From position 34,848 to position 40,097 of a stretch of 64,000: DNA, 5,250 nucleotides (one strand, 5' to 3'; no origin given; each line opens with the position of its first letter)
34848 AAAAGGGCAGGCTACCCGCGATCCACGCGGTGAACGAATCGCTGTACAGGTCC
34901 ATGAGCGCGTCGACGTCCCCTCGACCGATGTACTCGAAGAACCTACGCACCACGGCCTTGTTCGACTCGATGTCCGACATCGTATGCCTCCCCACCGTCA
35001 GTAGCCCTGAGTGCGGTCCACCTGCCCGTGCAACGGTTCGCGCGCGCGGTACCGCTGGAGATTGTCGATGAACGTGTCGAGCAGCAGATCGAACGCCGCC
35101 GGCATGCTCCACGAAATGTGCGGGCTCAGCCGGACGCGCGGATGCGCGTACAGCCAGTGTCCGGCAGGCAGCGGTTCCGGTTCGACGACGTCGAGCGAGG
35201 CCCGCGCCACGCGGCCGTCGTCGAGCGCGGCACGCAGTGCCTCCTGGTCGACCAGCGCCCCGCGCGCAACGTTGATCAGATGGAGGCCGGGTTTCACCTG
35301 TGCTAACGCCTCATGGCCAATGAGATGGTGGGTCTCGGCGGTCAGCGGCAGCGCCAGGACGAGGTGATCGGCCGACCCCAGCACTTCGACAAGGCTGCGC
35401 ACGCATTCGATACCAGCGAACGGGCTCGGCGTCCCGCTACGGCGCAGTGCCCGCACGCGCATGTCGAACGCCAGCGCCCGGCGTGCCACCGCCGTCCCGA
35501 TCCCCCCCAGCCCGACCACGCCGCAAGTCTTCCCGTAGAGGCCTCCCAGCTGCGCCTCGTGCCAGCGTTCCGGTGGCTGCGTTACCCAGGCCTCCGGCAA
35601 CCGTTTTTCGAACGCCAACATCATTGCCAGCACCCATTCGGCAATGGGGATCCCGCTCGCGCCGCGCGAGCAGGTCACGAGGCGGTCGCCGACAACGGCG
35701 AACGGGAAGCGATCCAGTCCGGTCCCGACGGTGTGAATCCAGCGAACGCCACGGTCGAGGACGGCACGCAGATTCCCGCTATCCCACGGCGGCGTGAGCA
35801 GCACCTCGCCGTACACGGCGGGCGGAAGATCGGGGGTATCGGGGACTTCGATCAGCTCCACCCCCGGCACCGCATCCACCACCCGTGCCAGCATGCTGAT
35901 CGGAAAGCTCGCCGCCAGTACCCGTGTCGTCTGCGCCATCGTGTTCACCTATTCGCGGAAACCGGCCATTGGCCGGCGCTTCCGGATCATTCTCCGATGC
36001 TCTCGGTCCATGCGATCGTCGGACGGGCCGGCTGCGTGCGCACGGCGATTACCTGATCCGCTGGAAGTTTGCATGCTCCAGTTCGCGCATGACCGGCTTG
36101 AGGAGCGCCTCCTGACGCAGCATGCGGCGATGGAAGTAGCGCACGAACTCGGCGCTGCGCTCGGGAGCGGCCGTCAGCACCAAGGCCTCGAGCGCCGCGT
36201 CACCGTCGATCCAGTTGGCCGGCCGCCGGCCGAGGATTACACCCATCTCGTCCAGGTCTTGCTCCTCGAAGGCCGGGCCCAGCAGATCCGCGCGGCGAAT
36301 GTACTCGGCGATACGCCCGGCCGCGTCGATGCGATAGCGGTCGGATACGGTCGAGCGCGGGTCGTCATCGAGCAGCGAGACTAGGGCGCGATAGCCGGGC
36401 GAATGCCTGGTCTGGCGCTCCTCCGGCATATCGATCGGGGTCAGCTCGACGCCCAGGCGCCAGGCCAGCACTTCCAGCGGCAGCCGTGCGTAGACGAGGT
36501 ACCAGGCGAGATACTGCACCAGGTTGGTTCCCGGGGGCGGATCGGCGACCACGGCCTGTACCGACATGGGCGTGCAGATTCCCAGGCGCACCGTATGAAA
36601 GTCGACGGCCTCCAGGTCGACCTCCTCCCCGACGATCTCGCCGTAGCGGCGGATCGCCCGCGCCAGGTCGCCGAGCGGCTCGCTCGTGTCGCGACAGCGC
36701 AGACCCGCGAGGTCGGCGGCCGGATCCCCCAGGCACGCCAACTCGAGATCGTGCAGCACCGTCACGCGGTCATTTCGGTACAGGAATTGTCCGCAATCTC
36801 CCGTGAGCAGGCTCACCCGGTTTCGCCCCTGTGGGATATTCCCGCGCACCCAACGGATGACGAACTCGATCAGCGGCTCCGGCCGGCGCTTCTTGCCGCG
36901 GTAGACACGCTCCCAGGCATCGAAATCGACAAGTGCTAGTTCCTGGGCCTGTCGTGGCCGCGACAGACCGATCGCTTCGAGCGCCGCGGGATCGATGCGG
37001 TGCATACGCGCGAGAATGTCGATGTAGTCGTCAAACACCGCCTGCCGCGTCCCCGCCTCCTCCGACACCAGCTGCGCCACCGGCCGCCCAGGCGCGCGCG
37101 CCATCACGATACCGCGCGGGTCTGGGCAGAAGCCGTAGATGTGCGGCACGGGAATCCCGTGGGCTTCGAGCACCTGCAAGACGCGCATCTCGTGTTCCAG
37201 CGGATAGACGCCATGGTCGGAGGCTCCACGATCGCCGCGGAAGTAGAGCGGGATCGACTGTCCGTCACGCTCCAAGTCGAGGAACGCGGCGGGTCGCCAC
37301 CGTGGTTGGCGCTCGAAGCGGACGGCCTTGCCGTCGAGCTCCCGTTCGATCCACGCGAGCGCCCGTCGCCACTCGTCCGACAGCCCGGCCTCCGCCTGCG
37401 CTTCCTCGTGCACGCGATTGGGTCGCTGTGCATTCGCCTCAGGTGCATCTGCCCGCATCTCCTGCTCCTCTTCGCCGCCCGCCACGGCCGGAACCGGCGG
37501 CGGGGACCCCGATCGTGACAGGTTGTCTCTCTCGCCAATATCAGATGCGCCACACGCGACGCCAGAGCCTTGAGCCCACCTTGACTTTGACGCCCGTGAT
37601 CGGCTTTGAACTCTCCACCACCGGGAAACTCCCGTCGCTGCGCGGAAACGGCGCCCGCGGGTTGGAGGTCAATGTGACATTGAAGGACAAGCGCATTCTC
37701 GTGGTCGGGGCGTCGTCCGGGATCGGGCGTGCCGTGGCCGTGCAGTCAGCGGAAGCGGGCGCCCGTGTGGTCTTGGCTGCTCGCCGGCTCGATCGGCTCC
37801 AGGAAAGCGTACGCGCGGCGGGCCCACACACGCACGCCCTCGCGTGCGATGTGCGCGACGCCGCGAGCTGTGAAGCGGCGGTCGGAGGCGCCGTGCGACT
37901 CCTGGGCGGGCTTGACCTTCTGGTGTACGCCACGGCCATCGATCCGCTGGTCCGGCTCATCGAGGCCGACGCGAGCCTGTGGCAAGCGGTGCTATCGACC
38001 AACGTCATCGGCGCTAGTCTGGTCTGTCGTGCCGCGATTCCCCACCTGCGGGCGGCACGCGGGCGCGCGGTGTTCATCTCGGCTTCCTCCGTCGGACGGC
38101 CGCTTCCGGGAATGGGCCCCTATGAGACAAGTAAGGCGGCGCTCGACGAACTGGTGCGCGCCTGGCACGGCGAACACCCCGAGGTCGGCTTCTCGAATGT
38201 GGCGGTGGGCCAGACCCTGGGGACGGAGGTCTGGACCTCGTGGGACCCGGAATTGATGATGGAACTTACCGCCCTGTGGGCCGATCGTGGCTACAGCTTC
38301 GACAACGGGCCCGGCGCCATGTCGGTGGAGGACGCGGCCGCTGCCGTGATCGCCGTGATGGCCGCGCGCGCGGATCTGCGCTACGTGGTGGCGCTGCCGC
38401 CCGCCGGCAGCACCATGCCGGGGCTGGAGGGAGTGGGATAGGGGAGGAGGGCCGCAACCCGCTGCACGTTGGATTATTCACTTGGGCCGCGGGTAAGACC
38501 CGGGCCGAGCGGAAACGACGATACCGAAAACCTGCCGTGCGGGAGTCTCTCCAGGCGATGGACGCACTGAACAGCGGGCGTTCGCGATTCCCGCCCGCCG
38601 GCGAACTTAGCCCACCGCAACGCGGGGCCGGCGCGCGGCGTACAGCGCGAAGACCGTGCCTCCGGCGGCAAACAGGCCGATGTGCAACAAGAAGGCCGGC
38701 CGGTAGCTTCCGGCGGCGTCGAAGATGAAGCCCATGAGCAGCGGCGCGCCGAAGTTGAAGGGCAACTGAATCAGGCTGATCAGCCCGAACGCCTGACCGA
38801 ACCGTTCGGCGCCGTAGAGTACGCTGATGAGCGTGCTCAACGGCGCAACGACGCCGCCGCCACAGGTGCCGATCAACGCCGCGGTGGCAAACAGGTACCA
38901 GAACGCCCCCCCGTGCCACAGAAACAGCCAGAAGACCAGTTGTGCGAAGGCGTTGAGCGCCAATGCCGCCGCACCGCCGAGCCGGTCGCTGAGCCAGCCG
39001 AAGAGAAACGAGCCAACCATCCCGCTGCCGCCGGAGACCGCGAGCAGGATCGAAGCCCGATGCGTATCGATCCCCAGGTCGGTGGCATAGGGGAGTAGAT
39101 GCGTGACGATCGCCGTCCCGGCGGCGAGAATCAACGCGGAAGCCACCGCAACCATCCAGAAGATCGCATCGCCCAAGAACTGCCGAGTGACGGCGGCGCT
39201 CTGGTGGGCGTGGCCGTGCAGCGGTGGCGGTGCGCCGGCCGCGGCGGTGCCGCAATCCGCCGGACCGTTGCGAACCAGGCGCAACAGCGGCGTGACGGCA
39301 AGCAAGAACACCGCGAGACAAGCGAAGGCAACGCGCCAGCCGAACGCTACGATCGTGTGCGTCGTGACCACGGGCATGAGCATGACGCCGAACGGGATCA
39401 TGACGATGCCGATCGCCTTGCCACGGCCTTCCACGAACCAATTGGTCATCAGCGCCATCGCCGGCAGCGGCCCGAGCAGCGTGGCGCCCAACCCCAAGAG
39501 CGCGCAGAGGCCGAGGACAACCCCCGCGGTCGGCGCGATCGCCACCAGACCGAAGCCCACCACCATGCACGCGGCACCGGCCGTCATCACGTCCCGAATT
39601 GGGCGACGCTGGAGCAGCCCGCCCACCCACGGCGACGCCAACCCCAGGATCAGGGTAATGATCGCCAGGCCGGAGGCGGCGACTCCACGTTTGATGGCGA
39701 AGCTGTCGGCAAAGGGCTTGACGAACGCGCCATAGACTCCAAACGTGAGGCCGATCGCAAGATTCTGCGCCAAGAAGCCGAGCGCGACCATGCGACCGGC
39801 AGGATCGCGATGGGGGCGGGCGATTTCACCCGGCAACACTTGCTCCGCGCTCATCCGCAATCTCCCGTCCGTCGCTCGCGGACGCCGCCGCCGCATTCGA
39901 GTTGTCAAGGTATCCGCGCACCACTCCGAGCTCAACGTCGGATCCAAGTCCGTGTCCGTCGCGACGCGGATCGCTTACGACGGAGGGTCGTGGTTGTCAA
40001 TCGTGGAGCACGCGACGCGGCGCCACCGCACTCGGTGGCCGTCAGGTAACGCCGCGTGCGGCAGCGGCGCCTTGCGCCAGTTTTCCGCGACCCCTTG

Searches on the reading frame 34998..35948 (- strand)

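Call 30: search_protein_families(library=pfam, proteins=[window:34998-35948:-], max_evalue=0.001)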
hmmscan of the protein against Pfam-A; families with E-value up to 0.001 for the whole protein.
window:34998-35948:- (316 aa): 1 family
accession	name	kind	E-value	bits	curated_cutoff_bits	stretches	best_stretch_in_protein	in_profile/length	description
PF02826.25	2-Hacid_dh_C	-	3.1e-50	170.5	25.1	1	107-279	1-178/178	D-isomer specific 2-hydroxyacid dehydrogenase, NAD binding domain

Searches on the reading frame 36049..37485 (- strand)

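Call 55: search_protein_families(library=pfam, proteins=[window:36049-37485:-], max_evalue=5)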
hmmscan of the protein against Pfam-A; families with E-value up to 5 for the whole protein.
window:36049-37485:- (478 aa): 1 family
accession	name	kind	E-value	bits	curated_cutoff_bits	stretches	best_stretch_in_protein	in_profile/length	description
PF01636.29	APH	-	6e-16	59.4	23.2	1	96-278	37-225/239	Phosphotransferase enzyme family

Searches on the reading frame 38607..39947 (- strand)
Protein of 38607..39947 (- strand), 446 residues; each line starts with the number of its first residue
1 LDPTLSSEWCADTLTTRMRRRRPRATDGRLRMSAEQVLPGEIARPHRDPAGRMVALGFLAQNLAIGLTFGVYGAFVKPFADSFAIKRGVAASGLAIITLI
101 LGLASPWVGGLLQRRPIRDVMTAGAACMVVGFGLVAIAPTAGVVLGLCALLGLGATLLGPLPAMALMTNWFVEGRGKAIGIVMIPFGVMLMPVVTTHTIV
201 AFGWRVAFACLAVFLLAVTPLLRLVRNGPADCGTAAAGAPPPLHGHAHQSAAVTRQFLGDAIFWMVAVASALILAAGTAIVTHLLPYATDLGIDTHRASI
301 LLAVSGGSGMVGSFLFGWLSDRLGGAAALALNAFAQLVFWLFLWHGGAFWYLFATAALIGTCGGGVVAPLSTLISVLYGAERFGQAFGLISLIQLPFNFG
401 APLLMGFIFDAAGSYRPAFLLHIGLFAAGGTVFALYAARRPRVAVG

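Call 55: search_protein_families(library=pfam, proteins=[window:38607-39947:-], max_evalue=5)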
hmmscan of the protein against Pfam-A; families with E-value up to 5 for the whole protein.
window:38607-39947:- (446 aa): 2 families
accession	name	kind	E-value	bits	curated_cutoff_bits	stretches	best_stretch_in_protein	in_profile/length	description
PF07690.21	MFS_1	-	1.2e-35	123.5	33.4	2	63-393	6-338/347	Major Facilitator Superfamily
PF11700.14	ATG22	-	0.00042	19.6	24.1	1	275-440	300-476/482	Vacuole effluxer Atg22 like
